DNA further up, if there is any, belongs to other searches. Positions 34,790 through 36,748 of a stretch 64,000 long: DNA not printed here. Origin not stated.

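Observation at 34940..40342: Translationally coupled UbiD-like decarboxylase + CoxM/CoxS/CoxL-type molybdenum hydroxylase four-gene operon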

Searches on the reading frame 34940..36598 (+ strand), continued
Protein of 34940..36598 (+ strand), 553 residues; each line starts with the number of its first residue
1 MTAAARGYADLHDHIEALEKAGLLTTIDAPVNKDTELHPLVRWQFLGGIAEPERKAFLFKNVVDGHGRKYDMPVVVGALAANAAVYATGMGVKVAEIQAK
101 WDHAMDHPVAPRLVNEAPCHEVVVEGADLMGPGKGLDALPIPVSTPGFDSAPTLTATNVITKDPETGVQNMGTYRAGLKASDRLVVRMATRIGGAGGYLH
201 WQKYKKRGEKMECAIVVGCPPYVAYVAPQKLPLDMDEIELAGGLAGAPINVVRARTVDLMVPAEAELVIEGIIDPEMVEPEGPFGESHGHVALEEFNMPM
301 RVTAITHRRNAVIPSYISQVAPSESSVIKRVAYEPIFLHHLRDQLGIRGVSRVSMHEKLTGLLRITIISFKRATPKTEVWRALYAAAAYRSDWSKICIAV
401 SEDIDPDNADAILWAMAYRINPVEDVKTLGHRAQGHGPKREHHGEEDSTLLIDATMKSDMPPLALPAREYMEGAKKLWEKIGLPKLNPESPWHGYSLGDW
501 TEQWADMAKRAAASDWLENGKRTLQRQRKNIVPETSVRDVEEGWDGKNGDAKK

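Call 30: search_dna_similar(query=window:34940-36598:+, collection=plasmids, mode=protein, max_rows=40, max_evalue=1e-20)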
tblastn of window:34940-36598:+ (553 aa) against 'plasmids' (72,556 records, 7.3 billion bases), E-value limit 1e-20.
Records with a match: 314; places in all: 343; records where one place covers at least 80% of the query: 26.
Best place of each record, by identity: <60% 314.
By first word of the organism name: Sinorhizobium 123; Ensifer 19; Paracoccus 17; Agrobacterium 16; Paraburkholderia 11; Rhizobium 9; Caballeronia 9; Streptomyces 8; Burkholderia 8; Roseibium 7; and 41 more.
By predicted mobility (MOB-suite, as given by PLSDB): non-mobilizable 154; conjugative 82; mobilizable 78.
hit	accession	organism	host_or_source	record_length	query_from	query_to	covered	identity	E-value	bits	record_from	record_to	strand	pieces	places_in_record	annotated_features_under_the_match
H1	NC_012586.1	Sinorhizobium fredii NGR234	-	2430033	1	542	98%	56.2%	0e+0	624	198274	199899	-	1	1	record has no annotation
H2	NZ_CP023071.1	Sinorhizobium fredii CCBAU 83666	G.max,nodule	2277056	1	542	98%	56.2%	0e+0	622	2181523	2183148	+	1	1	record has no annotation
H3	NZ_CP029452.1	Sinorhizobium fredii CCBAU 25509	Glycine soja,cell culture,plant root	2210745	1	542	98%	56.2%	0e+0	622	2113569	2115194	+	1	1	record has no annotation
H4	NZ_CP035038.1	Sinorhizobium fredii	single cell,soil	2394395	1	542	98%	56.2%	0e+0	622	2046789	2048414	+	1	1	none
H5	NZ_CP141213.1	Sinorhizobium meliloti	alfalfa,Isolate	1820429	2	542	98%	56.2%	0e+0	629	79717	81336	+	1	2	none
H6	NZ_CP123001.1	Neorhizobium petrolearium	single cell,petroleum contaminated soil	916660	2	549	99%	55.5%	0e+0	626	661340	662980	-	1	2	UbiD family decarboxylase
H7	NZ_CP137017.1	Sinorhizobium fredii GR64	Phaseolus vulgaris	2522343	10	542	96%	56.8%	0e+0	625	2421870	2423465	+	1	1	record has no annotation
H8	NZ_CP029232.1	Sinorhizobium fredii CCBAU 45436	Glycine max,cell culture,plant root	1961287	2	542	98%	55.8%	0e+0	624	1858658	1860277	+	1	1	record has no annotation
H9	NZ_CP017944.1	Phyllobacterium zundukense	Oxytropis triphylla,cell culture,root ...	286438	10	542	96%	55.2%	3e-159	610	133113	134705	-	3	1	none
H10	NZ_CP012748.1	Paraburkholderia caribensis MBA4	soil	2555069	6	539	97%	49.8%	2e-166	531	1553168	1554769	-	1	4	none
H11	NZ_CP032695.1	Rhizobium jaguaris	Calliandra grandiflora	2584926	10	437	77%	57.2%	5e-160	512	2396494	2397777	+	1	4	none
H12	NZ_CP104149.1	Sinorhizobium medicae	Trigonella foenum-graecum,cell culture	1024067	6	483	86%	28.2%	2e-26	122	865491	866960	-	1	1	record has no annotation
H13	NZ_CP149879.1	Sinorhizobium medicae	Medicago sativa,Cell Culture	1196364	6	483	86%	28.2%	2e-26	122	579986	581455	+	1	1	record has no annotation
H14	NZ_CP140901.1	Sinorhizobium medicae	Medicago lupulina,whole organism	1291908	6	483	86%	28.2%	2e-26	122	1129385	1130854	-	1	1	record has no annotation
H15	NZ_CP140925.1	Sinorhizobium medicae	Medicago lupulina,whole organism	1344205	6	483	86%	28.2%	2e-26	122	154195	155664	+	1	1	record has no annotation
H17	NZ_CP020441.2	Paracoccus yeei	Homo sapiens,Urine suprapubic aspirate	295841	8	429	76%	31.8%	2e-27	125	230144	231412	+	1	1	UbiD family decarboxylase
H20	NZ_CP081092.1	Leisingera caerulea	-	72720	111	520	74%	30.5%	4e-33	142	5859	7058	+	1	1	UbiD family decarboxylase | UbiX family flavin prenyltransferase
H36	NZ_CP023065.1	Sinorhizobium sp. CCBAU 05631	G.max,nodule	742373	6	430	77%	28.6%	4e-28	127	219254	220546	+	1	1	UbiD family decarboxylase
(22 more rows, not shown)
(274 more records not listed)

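Call 31: get_annotated_region(hit=H6, flank=12000)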
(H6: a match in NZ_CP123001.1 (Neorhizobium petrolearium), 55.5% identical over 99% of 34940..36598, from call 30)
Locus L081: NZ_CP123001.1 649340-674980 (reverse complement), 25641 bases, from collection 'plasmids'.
description: Neorhizobium petrolearium strain OS53 plasmid unnamed1, complete sequence
organism: Neorhizobium petrolearium (NCBI taxid 515361)
taxonomy: Bacteria; Pseudomonadota; Alphaproteobacteria; Hyphomicrobiales; Rhizobiaceae; Neorhizobium; Neorhizobium petrolearium
host: -; source: single cell,petroleum contaminated soil; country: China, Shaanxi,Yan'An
typing (MOB-suite, as given by PLSDB): non-mobilizable
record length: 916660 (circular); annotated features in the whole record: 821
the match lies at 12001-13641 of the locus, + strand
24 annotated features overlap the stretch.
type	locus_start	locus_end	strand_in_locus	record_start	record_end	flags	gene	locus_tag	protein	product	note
CDS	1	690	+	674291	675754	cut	-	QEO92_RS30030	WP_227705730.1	sulfatase-like hydrolase/transferase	-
CDS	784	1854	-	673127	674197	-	modC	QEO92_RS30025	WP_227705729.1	molybdenum ABC transporter ATP-binding protein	GO:0015689 - molybdate ion transport [Evidence IEA]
CDS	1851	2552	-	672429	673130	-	modB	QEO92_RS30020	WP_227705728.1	molybdate ABC transporter permease subunit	GO:0015689 - molybdate ion transport [Evidence IEA]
CDS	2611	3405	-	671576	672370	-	modA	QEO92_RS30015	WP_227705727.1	molybdate ABC transporter substrate-binding protein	GO:0015689 - molybdate ion transport [Evidence IEA]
CDS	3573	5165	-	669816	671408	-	ggt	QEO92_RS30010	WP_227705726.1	gamma-glutamyltransferase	GO:0006750 - glutathione biosynthetic process [Evidence IEA]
CDS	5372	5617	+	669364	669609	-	-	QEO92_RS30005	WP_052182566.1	hypothetical protein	-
CDS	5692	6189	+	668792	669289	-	-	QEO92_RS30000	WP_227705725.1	MarR family transcriptional regulator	-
CDS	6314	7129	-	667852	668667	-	-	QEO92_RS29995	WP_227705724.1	xanthine dehydrogenase family protein subunit M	-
CDS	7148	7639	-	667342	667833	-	-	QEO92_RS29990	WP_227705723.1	(2Fe-2S)-binding protein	-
CDS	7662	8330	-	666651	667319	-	-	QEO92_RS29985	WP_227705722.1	carbon monoxide dehydrogenase subunit G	-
CDS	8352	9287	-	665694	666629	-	-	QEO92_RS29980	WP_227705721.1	ABC transporter substrate-binding protein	-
CDS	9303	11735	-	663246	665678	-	-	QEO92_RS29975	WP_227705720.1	xanthine dehydrogenase family protein molybdopterin-binding subunit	-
CDS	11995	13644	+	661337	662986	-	-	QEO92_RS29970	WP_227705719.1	UbiD family decarboxylase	-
CDS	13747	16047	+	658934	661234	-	-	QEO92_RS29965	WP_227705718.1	xanthine dehydrogenase family protein molybdopterin-binding subunit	-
CDS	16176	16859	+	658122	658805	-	-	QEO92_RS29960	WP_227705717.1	GntR family transcriptional regulator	-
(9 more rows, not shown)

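Call 32: get_annotated_region(hit=H10, flank=12000)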
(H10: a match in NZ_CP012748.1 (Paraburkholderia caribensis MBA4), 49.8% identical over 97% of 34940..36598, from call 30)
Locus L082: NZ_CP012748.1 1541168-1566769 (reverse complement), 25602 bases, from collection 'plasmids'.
description: Paraburkholderia caribensis MBA4 plasmid unnamed, complete sequence
organism: Paraburkholderia caribensis MBA4 (NCBI taxid 1323664)
taxonomy: Bacteria; Pseudomonadota; Betaproteobacteria; Burkholderiales; Burkholderiaceae; Paraburkholderia; Paraburkholderia caribensis; Paraburkholderia caribensis MBA4
host: -; source: soil; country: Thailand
typing (MOB-suite, as given by PLSDB): non-mobilizable
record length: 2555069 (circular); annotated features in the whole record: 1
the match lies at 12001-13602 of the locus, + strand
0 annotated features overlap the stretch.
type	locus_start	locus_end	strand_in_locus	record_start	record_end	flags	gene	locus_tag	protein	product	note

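Call 33: get_annotated_region(hit=H36, flank=10000)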
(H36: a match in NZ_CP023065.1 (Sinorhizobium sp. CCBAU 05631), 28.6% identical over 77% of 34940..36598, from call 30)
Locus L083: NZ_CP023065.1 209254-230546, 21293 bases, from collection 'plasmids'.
description: Sinorhizobium sp. CCBAU 05631 plasmid pSS05631a, complete sequence
organism: Sinorhizobium sp. CCBAU 05631 (NCBI taxid 794846)
taxonomy: Bacteria; Pseudomonadota; Alphaproteobacteria; Hyphomicrobiales; Rhizobiaceae; Sinorhizobium; Sinorhizobium sp. CCBAU 05631
host: -; source: G.max,nodule; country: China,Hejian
typing (MOB-suite, as given by PLSDB): conjugative; replicon rep_cluster_473; relaxase MOBP,MOBP,MOBQ; mating-pair formation MPF_T
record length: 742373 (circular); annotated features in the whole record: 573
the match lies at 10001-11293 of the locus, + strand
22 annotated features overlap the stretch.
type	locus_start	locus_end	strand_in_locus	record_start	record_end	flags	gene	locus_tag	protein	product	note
CDS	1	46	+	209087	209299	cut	-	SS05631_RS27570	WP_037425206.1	hypothetical protein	-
CDS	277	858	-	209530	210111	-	-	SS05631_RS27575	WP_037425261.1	NAD(P)H-dependent oxidoreductase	-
CDS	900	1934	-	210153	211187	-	-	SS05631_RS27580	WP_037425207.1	alpha/beta hydrolase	-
CDS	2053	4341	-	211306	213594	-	-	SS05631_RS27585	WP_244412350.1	heavy metal translocating P-type ATPase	-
CDS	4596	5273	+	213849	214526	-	-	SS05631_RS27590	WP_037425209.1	YoaK family protein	-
CDS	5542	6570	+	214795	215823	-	adhP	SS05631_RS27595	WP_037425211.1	alcohol dehydrogenase AdhP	-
CDS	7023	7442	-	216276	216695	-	-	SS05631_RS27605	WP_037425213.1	hypothetical protein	-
CDS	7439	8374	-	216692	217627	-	-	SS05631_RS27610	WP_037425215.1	U32 family peptidase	GO:0006744 - ubiquinone biosynthetic process [Evidence IEA]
CDS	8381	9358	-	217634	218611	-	-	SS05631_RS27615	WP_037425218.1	peptidase U32 family protein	-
CDS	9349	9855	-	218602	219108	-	-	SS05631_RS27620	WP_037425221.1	SCP2 sterol-binding domain-containing protein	-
CDS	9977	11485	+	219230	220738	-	-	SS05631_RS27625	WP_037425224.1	UbiD family decarboxylase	-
CDS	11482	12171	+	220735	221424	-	-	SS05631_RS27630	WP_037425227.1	UbiX family flavin prenyltransferase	-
CDS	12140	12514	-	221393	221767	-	-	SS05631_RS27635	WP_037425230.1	DUF454 family protein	-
CDS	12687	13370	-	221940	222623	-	-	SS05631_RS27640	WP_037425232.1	NnrU family protein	-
CDS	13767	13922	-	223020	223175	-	-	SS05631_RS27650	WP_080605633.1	hypothetical protein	-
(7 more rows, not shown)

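Call 34: get_annotated_region(hit=H17, flank=10000)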
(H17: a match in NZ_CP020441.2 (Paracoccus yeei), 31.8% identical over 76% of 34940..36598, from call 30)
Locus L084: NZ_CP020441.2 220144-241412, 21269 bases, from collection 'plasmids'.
description: Paracoccus yeei strain FDAARGOS_252 plasmid unnamed1, complete sequence
organism: Paracoccus yeei (NCBI taxid 147645)
taxonomy: Bacteria; Pseudomonadota; Alphaproteobacteria; Rhodobacterales; Paracoccaceae; Paracoccus; Paracoccus yeei
host: -; source: Homo sapiens,Urine suprapubic aspirate; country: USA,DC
typing (MOB-suite, as given by PLSDB): non-mobilizable; replicon rep_cluster_229
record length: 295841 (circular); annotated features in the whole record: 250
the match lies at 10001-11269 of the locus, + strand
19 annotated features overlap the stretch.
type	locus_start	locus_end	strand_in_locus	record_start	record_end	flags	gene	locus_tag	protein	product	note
CDS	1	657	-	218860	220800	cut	-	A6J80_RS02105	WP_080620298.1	3'-5' exonuclease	-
CDS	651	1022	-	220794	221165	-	-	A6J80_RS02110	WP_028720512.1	response regulator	GO:0000160 - phosphorelay signal transduction system [Evidence IEA]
CDS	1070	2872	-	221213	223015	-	-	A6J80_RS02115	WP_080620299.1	DUF294 nucleotidyltransferase-like domain-containing protein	-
CDS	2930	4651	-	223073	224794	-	-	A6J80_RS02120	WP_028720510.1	cation acetate symporter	GO:0006847 - plasma membrane acetate transport [Evidence IEA]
CDS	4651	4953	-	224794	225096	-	-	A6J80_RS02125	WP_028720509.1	DUF485 domain-containing protein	-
CDS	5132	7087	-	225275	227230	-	acs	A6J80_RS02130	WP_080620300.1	acetate--CoA ligase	GO:0019427 - acetyl-CoA biosynthetic process from acetate [Evidence IEA]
CDS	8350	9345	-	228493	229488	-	-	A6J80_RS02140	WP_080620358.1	peptidase U32 family protein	-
CDS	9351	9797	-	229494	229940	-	-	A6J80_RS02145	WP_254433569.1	SCP2 sterol-binding domain-containing protein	-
CDS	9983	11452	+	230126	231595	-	-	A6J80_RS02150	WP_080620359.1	UbiD family decarboxylase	-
CDS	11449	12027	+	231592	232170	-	-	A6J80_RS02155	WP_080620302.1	UbiX family flavin prenyltransferase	-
CDS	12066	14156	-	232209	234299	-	-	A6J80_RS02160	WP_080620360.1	recombinase family protein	-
CDS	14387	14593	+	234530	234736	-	-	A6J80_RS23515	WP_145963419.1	hypothetical protein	-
CDS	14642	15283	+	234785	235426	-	-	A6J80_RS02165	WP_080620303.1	DUF542 domain-containing protein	-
CDS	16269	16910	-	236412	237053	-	-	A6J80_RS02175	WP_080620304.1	3-oxo-tetronate 4-phosphate decarboxylase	-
CDS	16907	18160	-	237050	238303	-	-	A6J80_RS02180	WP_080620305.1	3-oxo-tetronate kinase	-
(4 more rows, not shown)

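Call 37: search_protein_families(library=pfam, proteins=[L082:2638-4935:+, L082:5060-5773:-, L082:6284-7825:+, L082:7911-8489:-, L082:8646-9788:+, L082:10903-11559:-, L082:13689-14927:+, L082:15745-16575:-, L082:16635-17624:-, L082:17670-18581:-])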
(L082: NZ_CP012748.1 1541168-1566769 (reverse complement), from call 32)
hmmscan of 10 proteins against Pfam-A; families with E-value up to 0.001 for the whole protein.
L082:2638-4935:+ (766 aa): 2 families
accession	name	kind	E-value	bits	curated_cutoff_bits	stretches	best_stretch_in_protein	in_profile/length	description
PF00912.28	Transgly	-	3.3e-61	206.2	27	1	123-298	2-177/178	Transglycosylase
PF00905.27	Transpeptidase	-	1.4e-31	110.2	22.1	1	451-683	2-247/299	Penicillin binding protein transpeptidase domain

L082:5060-5773:- (238 aa): 0 families

L082:6284-7825:+ (514 aa): 4 families
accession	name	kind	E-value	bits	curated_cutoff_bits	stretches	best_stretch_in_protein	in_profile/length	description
PF01406.26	tRNA-synt_1e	-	8.7e-88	295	27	1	62-372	2-299/301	tRNA synthetases class I (C) catalytic domain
PF23493.1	CysS_C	-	2.5e-07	31.1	23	1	454-499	3-48/51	Cysteinyl-tRNA ligase anticodon binding domain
PF09334.17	tRNA-synt_1g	-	9.8e-07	28.3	20.1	0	81-205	12-127/391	tRNA synthetases class I (M)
PF01921.24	tRNA-synt_1f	-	0.00072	19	27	0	82-119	35-72/360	tRNA synthetases class I (K)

L082:7911-8489:- (193 aa): 2 families
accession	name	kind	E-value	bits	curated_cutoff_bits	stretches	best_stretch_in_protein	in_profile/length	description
PF04972.22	BON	-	9.1e-19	68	27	1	124-191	1-68/69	BON domain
PF21937.1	Yop-YscD_ppl_2nd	-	0.00028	20.9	27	1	134-189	9-65/67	YscD/CdsD-like Bon-like domain 2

L082:8646-9788:+ (381 aa): 2 families
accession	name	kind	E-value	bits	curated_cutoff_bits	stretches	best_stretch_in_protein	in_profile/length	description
PF13609.12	Porin_4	-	1.2e-48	167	27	1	8-350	4-308/310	Gram-negative porin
PF00267.27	Porin_1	-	2e-15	57.5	23.7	1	50-347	22-311/337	Gram-negative porin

L082:10903-11559:- (219 aa): 1 family
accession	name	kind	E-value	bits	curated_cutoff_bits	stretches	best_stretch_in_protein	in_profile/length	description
PF02441.25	Flavoprotein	-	2e-43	148.2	22.7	1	24-194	1-161/162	Flavoprotein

L082:13689-14927:+ (413 aa): 1 family
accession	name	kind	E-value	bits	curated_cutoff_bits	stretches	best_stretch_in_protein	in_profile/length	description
PF13609.12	Porin_4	-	2.5e-43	149.5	27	1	72-385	1-308/310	Gram-negative porin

L082:15745-16575:- (277 aa): 2 families
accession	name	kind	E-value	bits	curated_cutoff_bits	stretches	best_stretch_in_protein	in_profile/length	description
PF00005.33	ABC_tran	-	1e-30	107.6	25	1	43-182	1-136/137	ABC transporter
PF13401.12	AAA_22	-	0.00078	20.2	27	0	52-78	4-30/130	AAA domain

L082:16635-17624:- (330 aa): 3 families
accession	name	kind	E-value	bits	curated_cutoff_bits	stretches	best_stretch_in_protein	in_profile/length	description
PF09084.16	NMT1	-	1.3e-44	153.1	20.5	1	42-254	3-216/216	NMT1/THI5 like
PF16868.10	NMT1_3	-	2.8e-07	30.9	27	1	58-212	29-194/289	NMT1-like family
PF12974.12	Phosphonate-bd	-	1.4e-05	25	27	1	74-200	43-177/242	ABC transporter, phosphonate, periplasmic substrate-binding protein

L082:17670-18581:- (304 aa): 1 family
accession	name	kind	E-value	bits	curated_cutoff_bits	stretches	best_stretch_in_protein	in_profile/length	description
PF00528.27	BPD_transp_1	-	1.1e-30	107.2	26.4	1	120-287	1-176/184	Binding-protein-dependent transport system inner membrane component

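Call 42: search_protein_families(library=pfam, proteins=[L047:680-2209:-, L030:16944-17627:-, L020:12702-13274:-, L016:14773-15966:-, L026:2554-3117:+, L031:9639-10388:-, L039:2453-3283:+, L031:11317-11865:-, L031:11894-12481:-, L060:13714-15102:+])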
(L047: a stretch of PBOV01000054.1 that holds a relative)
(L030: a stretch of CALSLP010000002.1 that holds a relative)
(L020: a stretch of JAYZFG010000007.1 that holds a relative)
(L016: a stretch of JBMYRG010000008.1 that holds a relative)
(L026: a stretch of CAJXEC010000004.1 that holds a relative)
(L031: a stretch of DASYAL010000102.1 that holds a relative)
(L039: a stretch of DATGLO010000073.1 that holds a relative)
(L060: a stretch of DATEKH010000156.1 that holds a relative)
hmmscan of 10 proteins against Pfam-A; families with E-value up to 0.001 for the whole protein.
L047:680-2209:- (510 aa): 2 families
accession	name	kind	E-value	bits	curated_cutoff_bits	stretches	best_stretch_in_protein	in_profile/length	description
PF01979.26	Amidohydro_1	-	3.4e-49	168.4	25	1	57-437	1-344/345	Amidohydrolase family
PF07969.17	Amidohydro_3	-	6.2e-20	72.5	29.7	1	96-438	151-471/472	Amidohydrolase family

L030:16944-17627:- (228 aa): 3 families
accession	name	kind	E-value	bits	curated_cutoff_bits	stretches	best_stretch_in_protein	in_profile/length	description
PF01717.24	Meth_synt_2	-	3.2e-24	86.3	21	1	4-217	105-320/324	Cobalamin-independent synthase, Catalytic domain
PF01208.23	URO-D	-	9.8e-09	35.1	23.9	1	50-205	182-332/346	Uroporphyrinogen decarboxylase (URO-D)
PF08267.18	Meth_synt_1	-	3.3e-05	24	27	1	17-117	145-245/313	Cobalamin-independent synthase, N-terminal domain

L020:12702-13274:- (191 aa): 1 family
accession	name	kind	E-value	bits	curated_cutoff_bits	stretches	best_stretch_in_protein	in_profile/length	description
PF06684.16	AA_synth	-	4.7e-60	202.5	27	1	3-177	1-175/175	Amino acid synthesis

L016:14773-15966:- (398 aa): 2 families
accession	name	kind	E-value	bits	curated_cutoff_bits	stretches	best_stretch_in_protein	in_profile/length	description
PF01979.26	Amidohydro_1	-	4.4e-10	39.8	25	1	58-344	2-324/345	Amidohydrolase family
PF07969.17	Amidohydro_3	-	6.5e-05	23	29.7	0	299-344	407-454/472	Amidohydrolase family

L026:2554-3117:+ (188 aa): 1 family
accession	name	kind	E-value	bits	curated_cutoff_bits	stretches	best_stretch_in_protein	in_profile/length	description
PF01475.25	FUR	-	2.1e-15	57.4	23.1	1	58-175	3-120/121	Ferric uptake regulator family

L031:9639-10388:- (250 aa): 1 family
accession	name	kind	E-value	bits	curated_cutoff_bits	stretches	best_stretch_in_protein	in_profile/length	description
PF00857.26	Isochorismatase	-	2.7e-41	142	27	1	48-234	1-174/175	Isochorismatase domain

L039:2453-3283:+ (277 aa): 4 families
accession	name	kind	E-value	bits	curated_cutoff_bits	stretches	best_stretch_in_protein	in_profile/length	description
PF00561.26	Abhydrolase_1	-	8.1e-25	88.3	25.8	1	45-147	2-106/245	alpha/beta hydrolase fold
PF12697.13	Abhydrolase_6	-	9e-25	89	26.3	1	46-267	1-216/217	Alpha/beta hydrolase family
PF12146.15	Hydrolase_4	-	3.1e-16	59.9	27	1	60-261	23-238/239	Serine aminopeptidase, S33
PF06821.19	Ser_hydrolase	-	2.4e-07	31.3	22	1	107-256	55-154/172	Serine hydrolase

L031:11317-11865:- (183 aa): 1 family
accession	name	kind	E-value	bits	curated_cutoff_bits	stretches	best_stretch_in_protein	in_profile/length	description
PF07883.17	Cupin_2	-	2e-10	40.7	27.2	1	127-161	36-69/70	Cupin domain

L031:11894-12481:- (196 aa): 2 families
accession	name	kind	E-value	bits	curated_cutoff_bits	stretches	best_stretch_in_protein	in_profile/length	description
PF07883.17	Cupin_2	-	5.5e-11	42.5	27.2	1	92-158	3-68/70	Cupin domain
PF12973.13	Cupin_7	-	2.7e-05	24.3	27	1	58-154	7-96/105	ChrR Cupin-like domain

L060:13714-15102:+ (463 aa): 1 family
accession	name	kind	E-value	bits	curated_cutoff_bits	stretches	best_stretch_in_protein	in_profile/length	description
PF01425.27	Amidase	-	1.6e-67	229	27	1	43-449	3-444/445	Amidase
